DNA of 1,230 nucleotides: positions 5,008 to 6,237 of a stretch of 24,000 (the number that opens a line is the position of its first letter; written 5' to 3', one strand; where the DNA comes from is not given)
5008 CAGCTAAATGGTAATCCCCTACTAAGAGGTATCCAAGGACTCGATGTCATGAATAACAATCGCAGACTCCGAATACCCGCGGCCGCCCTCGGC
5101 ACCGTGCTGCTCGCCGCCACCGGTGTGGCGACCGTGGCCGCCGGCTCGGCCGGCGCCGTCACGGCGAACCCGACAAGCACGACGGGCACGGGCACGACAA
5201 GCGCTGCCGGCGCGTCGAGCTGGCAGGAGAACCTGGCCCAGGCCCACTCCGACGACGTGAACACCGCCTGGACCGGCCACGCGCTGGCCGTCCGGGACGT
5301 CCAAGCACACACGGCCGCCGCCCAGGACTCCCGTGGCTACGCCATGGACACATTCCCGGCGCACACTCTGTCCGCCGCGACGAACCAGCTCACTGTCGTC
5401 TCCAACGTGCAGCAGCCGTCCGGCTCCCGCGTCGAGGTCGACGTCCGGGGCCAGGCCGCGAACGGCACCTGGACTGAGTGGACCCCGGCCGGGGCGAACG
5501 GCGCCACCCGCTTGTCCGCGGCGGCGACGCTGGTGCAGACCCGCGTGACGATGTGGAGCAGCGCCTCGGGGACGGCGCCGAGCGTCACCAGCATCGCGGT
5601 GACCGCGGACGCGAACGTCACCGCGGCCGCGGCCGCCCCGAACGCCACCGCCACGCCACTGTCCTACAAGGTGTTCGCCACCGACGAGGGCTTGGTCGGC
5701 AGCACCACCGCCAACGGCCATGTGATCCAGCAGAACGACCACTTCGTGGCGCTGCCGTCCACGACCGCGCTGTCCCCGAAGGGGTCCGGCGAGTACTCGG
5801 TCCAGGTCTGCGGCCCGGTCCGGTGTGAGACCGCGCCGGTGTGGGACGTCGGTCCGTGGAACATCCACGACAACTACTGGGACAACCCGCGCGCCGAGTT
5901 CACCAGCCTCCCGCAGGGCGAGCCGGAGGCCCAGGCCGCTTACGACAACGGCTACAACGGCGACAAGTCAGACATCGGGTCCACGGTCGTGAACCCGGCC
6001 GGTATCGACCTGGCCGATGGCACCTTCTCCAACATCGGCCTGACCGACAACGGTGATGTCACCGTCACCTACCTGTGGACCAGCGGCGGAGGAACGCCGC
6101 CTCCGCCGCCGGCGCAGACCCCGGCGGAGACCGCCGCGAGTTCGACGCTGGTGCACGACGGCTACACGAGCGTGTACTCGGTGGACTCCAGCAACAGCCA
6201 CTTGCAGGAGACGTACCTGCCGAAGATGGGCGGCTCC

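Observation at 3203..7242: Two tandem secreted proteins with unrelated wall-hydrolase-like heads on the same 7-bladed propeller tail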

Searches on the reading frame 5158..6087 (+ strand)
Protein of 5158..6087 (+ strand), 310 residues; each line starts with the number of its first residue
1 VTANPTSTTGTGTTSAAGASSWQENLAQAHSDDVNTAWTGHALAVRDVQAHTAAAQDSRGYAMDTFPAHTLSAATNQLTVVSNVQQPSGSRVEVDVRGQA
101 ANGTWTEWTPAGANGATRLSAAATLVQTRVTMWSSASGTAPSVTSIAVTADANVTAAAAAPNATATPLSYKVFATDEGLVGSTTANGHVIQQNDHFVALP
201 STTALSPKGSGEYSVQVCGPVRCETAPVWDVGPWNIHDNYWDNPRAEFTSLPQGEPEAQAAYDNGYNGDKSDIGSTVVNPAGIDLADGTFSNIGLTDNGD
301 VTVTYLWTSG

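Call 22: find_homologous_proteins(query=window:5158-6087:+, max_evalue=0.001)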
Query seq(310 aa) (310 aa): 2769 proteins with E <= 0.001 among 8000 candidates; the best 120 are listed.
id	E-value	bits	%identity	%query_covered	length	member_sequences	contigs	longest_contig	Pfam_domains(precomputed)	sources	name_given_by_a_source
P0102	1.9e-118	413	66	94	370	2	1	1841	-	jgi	-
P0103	1.7e-115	403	62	92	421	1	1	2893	PF03995.19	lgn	-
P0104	2.3e-115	403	63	93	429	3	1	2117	-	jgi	jgi:hypothetical protein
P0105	5.2e-114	399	62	95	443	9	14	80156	-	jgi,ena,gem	jgi:hypothetical protein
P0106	6.3e-114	398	61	93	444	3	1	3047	PF03995.19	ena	-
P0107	9.8e-114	398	62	96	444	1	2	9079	-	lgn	-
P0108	2.2e-113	397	63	95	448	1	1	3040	-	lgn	-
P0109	2.4e-113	396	61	96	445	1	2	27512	PF03995.19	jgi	jgi:hypothetical protein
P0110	2.4e-113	396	61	96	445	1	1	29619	PF03995.19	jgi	jgi:hypothetical protein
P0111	2.6e-113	396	62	92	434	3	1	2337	-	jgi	jgi:hypothetical protein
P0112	5.6e-112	392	60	98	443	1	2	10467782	-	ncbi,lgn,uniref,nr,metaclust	ncbi:hypothetical protein Caci_1422 [Catenulispora acidiphila DSM 44928]|uniref:Uncharacterized prot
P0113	6.5e-112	392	61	93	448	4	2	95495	-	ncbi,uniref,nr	ncbi:peptidase inhibitor family I36 protein [Catenulispora sp. NF23]|uniref:Peptidase inhibitor fami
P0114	1.1e-110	388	62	92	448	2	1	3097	-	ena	-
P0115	2.0e-110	387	60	94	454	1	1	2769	-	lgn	-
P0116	2.9e-110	386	60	95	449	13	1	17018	PF03995.19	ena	-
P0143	1.2e-89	319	54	94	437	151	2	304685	-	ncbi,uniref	ncbi:hypothetical protein [Streptomyces tendae]|uniref:hypothetical protein n=1 Tax=Streptomyces ten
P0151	4.3e-89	317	54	94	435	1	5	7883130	-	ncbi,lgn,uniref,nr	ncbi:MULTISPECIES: hypothetical protein [Streptomyces]|uniref:Secreted protein n=1 Tax=Streptomyces 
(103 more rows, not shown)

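Call 29: search_solved_structures(query=A2, max_evalue=10, show_alignments=3)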
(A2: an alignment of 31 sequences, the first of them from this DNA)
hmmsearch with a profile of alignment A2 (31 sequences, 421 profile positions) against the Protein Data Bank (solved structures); distinct sequences matched with E-value up to 10: 0.

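Call 31: search_protein_families(library=pfam, alignment_id=A2, max_evalue=1)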
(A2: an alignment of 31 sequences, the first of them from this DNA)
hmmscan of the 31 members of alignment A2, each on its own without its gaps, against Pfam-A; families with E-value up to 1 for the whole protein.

A. member 1, seq(291 aa): 1 family
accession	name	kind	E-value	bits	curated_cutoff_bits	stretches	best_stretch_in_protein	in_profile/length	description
PF21313.2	EthR_C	-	0.029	15.1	27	1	8-60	25-77/111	Transcriptional regulator EthR, C-terminal domain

B. families by the number of members that match (of 31 scanned): 12 families
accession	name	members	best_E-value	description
PF08239.17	SH3_3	14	1.2e-08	Bacterial SH3 domain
PF03995.18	Inhibitor_I36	4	1.2e-05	Peptidase inhibitor family I36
PF23708.1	CILP_5th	2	0.086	Cartilage intermediate layer protein 1-like domain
PF01471.23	PG_binding_1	1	3.9e-38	Putative peptidoglycan binding domain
PF09374.15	PG_binding_3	1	1e-12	Predicted Peptidoglycan domain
PF21313.2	EthR_C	1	0.029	Transcriptional regulator EthR, C-terminal domain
PF18130.6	ATPgrasp_N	1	0.033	ATP-grasp N-terminal domain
PF10800.13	DUF2528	1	0.055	Protein of unknown function (DUF2528)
PF22941.1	TADA2A-like_3rd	1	0.1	Transcriptional adapter 2-alpha-like domain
PF02807.20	ATP-gua_PtransN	1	0.17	ATP:guanido phosphotransferase, N-terminal domain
PF03330.24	DPBB_1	1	0.18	Lytic transglycolase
PF04823.17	Herpes_UL49_2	1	0.61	Herpesvirus UL49 tegument protein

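Call 40: predict_structure(alignment_id=A2)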
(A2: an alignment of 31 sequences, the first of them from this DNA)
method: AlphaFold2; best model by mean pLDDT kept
length: 291 residues; sequences in the alignment: 31
mean_pLDDT: 67.5   pTM: 0.51
mean pLDDT of the five models: 67.5, 65.9, 65.7, 62.3, 61.9
residues with pLDDT >= 90: 68; 70-90: 75; 50-70: 53; < 50: 95
segments of 3 or more residues with pLDDT < 50: 139-146, 158-169, 173-176, 178-192, 211-248, 252-263, 289-291
pLDDT, mean of each block of 10 residues (from residue 1): 88 77 87 64 87 93 96 92 80 90 91 92 96 62 48 55 45 48 41 64 70 40 37 39 46 46 54 72 60 32
secondary structure, 60 per line:
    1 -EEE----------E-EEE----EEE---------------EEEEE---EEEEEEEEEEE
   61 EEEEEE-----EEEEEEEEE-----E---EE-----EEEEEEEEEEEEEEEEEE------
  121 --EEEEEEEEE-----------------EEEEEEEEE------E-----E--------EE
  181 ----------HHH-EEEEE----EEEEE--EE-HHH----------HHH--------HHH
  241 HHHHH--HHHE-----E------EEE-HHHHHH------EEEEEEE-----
elements in order: E2-4 E17-19 E24-26 E42-46 E50-66 E72-80 E97-114 E123-131 E149-157 E195-199 E204-208 H238-245 E264-266 H268-273 E280-286

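Call 43: fold_search(model_id=the predicted structure, library=pdb)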
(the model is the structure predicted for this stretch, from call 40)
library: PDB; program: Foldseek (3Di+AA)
matches with E <= 10: 1210; with E <= 0.001: 2
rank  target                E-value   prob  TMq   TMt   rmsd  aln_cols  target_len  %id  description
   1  6fpg_H                5.7e-04  1.00  0.27  0.47   7.5       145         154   14  Structure of the Ustilago maydis chorismate mutase 1 in complex with a Zea mays kiwellin (released 2019-01-16)
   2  6fpg_D                8.9e-04  1.00  0.27  0.47   7.5       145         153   14  Structure of the Ustilago maydis chorismate mutase 1 in complex with a Zea mays kiwellin (released 2019-01-16)
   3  6fpg_E                1.3e-03  1.00  0.27  0.47   7.5       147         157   14  Structure of the Ustilago maydis chorismate mutase 1 in complex with a Zea mays kiwellin (released 2019-01-16)
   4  6fpg_I                1.5e-03  1.00  0.27  0.47   7.2       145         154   14  Structure of the Ustilago maydis chorismate mutase 1 in complex with a Zea mays kiwellin (released 2019-01-16)
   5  4x9u_B                2.0e-03  1.00  0.27  0.49   7.1       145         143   16  Crystal structure of the kiwifruit allergen Act d 5 (released 2015-07-29)
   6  4pmk_A                2.4e-03  1.00  0.27  0.46   7.4       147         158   15  Crystal structure of kiwellin (released 2014-08-13)
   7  4pmk_B                2.9e-03  1.00  0.27  0.51   7.4       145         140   15  Crystal structure of kiwellin (released 2014-08-13)
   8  4x9u_A                3.0e-03  1.00  0.26  0.39   7.4       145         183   16  Crystal structure of the kiwifruit allergen Act d 5 (released 2015-07-29)
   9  9euj_G                3.8e-03  1.00  0.24  0.09   6.8       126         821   18  Cryo-EM structure of Staphylococcus aureus bacteriophage phi812 baseplate in the post-contraction state - sheath initi (released 2025-04-09)
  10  6ti2_A                4.2e-03  1.00  0.27  0.44   7.3       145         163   15  Structure of the Ustilago maydis chorismate mutase 1 in complex with KWL1-b from Zea mays (released 2020-05-06)
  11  2cdp_D                5.6e-03  0.98  0.25  0.45   6.8       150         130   12  Structure of a CBM6 in complex with neoagarohexaose (released 2006-02-08)
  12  2g9g                  7.0e-03  1.00  0.26  0.37   5.9       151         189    9  Crystal structure of His-tagged mouse PNGase C-terminal domain (released 2006-10-24)
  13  9eui_Q                7.8e-03  1.00  0.24  0.08   6.5       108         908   20  Cryo-EM structure of Staphylococcus aureus bacteriophage phi812 baseplate in the post-contraction state - complete (released 2025-04-09)
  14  5l73_B                7.8e-03  0.72  0.18  0.27  11.7       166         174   13  MAM domain of human neuropilin-1 (released 2016-10-26)
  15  9ce9_MODEL_1_A        8.3e-03  1.00  0.25  0.58   5.1       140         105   17  Solution NMR structure of the fungal loosenin PcaLOOL12 from Phanerochaete carnosa (released 2024-07-10)
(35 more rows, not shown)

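Call 64: list_cluster_members(proteins=[P0151, P0143, P0049, P0227])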
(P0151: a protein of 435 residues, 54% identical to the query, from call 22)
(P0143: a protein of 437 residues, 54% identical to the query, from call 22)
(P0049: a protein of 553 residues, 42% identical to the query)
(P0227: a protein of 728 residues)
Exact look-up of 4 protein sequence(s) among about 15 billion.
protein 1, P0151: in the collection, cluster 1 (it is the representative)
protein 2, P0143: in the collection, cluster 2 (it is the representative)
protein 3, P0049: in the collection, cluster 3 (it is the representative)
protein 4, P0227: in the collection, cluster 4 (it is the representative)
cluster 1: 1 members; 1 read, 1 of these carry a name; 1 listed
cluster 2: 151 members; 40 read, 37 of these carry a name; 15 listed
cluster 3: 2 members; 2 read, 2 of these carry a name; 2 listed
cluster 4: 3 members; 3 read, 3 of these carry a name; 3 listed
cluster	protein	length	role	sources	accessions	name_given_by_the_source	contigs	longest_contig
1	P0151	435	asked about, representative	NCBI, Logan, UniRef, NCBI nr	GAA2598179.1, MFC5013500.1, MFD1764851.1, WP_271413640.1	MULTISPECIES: hypothetical protein [Streptomyces] | Secreted protein n=1 Tax=Streptomyces lienomycini TaxID=284035 RepID=A0ABV9WJS9_9ACTN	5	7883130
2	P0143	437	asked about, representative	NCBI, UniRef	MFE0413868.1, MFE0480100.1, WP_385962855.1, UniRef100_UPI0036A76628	hypothetical protein [Streptomyces tendae] | hypothetical protein n=1 Tax=Streptomyces tendae TaxID=1932 RepID=UPI0036A76628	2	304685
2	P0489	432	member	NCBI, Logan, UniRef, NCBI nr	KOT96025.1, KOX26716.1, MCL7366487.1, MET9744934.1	hypothetical protein ABZ687_14400 [Streptomyces ardesiacus] | hypothetical protein n=1 Tax=Streptomyces TaxID=1883 RepID=UPI0004BD15D1 | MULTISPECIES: hypothetical protein [Streptomyces]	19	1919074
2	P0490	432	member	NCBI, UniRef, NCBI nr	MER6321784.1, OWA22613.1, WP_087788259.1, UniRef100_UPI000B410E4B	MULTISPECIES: hypothetical protein [Streptomyces] | hypothetical protein n=1 Tax=Streptomyces TaxID=1883 RepID=UPI000B410E4B | hypothetical protein [Streptomyces sp. CS159]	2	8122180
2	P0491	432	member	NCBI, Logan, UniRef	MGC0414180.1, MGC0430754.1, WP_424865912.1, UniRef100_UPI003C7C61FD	hypothetical protein RKD32_007109 [Streptomyces sp. SAI-195] | hypothetical protein n=1 Tax=unclassified Streptomyces TaxID=2593676 RepID=UPI003C7C61FD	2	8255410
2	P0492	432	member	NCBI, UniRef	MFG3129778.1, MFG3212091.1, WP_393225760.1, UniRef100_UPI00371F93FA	hypothetical protein [Streptomyces tendae] | hypothetical protein n=1 Tax=Streptomyces tendae TaxID=1932 RepID=UPI00371F93FA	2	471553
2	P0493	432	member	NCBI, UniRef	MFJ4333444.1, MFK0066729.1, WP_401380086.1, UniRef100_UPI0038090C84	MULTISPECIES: hypothetical protein [unclassified Streptomyces] | hypothetical protein n=1 Tax=unclassified Streptomyces TaxID=2593676 RepID=UPI0038090C84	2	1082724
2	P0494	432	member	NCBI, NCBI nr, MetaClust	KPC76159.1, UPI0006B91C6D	hypothetical protein ADL35_21630 [Streptomyces sp. NRRL WC-3753] | status=active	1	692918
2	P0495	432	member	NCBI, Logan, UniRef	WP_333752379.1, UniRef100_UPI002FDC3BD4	hypothetical protein [Streptomyces sp. IBSBF 2394] | hypothetical protein n=1 Tax=Streptomyces sp. IBSBF 2394 TaxID=2903532 RepID=UPI002FDC3BD4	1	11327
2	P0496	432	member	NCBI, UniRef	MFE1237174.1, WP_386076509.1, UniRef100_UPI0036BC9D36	hypothetical protein [Streptomyces tendae] | hypothetical protein n=1 Tax=Streptomyces tendae TaxID=1932 RepID=UPI0036BC9D36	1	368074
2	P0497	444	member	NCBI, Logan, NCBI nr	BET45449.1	hypothetical protein RGQ21_04310 [Kitasatospora aureofaciens]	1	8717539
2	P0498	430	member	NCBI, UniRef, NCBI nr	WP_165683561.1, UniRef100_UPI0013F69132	hypothetical protein [Streptomyces sp. KO7888] | hypothetical protein n=1 Tax=Streptomyces sp. KO7888 TaxID=2602737 RepID=UPI0013F69132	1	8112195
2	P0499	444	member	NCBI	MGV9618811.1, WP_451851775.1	hypothetical protein [Streptomyces tendae]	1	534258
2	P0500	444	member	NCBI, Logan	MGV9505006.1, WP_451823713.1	hypothetical protein ACWDQZ_05270 [Streptomyces tendae]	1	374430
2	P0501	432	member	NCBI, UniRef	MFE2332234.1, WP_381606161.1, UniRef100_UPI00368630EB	hypothetical protein [Streptomyces coelicoflavus] | hypothetical protein n=1 Tax=Streptomyces coelicoflavus TaxID=285562 RepID=UPI00368630EB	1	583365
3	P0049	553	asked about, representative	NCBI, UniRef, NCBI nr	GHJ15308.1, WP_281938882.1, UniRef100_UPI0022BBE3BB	PLL family lectin [Micromonospora sp. AKA38] | hypothetical protein n=2 Tax=unclassified Micromonospora TaxID=2617518 RepID=UPI0022BBE3BB | hypothetical protein [Micromonospora sp. AKA38]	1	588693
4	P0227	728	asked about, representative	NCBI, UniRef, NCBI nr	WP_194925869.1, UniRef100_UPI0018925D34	hypothetical protein [Catenulispora pinisilvae] | hypothetical protein n=1 Tax=Catenulispora pinisilvae TaxID=2705253 RepID=UPI0018925D34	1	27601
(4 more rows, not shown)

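Call 67: fold_search(model_id=the predicted structure, library=viral)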
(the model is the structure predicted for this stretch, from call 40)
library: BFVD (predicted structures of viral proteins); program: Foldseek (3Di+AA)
matches with E <= 10: 1443; with E <= 0.001: 11
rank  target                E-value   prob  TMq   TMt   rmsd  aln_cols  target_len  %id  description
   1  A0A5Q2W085            1.3e-06  1.00  0.27  0.10  20.0       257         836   11  (no name in the UniProt tables at hand)
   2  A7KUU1                1.5e-05  1.00  0.36  0.18   2.8       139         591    9  (no name in the UniProt tables at hand)
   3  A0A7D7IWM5            4.0e-05  1.00  0.28  0.63   7.0       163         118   14  (no name in the UniProt tables at hand)
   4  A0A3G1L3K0            4.5e-05  1.00  0.29  0.53   4.3       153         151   16  Rare lipoprotein A-like protein [Synechococcus phage S-CBWM1]
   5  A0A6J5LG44            1.1e-04  1.00  0.33  0.08  18.6       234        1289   12  Tip attachment protein J [uncultured Caudovirales phage]
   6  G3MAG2                2.3e-04  1.00  0.29  0.23   4.3       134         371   10  Gp421 [Bacillus phage G]
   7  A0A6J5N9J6            2.4e-04  0.99  0.24  0.29  16.3       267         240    8  Uncharacterized protein [uncultured Caudovirales phage]
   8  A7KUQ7                2.5e-04  1.00  0.25  0.09  21.5       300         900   11  (no name in the UniProt tables at hand)
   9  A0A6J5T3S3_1          5.6e-04  0.69  0.21  0.07  28.5       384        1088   11  Concanavalin A-like lectin/glucanases superfamily [uncultured Caudovirales phage]
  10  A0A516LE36            5.9e-04  1.00  0.22  0.11   5.0       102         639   11  (no name in the UniProt tables at hand)
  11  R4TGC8                9.2e-04  1.00  0.27  0.10   6.5       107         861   15  Concanavalin A-like lectin/glucanases superfamily protein [Haloarcula hispanica tailed virus 1]
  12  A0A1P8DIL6            1.1e-03  1.00  0.30  0.25   5.0       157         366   14  (no name in the UniProt tables at hand)
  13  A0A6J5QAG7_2          1.4e-03  1.00  0.35  0.13  20.2       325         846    8  Tip attachment protein J [uncultured Caudovirales phage]
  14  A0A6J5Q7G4            1.5e-03  0.98  0.24  0.12  23.8       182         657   12  Uncharacterized protein [uncultured Caudovirales phage]
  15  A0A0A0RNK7            1.5e-03  0.84  0.25  0.11  23.1       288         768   11  Uncharacterized protein [Bacillus phage Pookie]
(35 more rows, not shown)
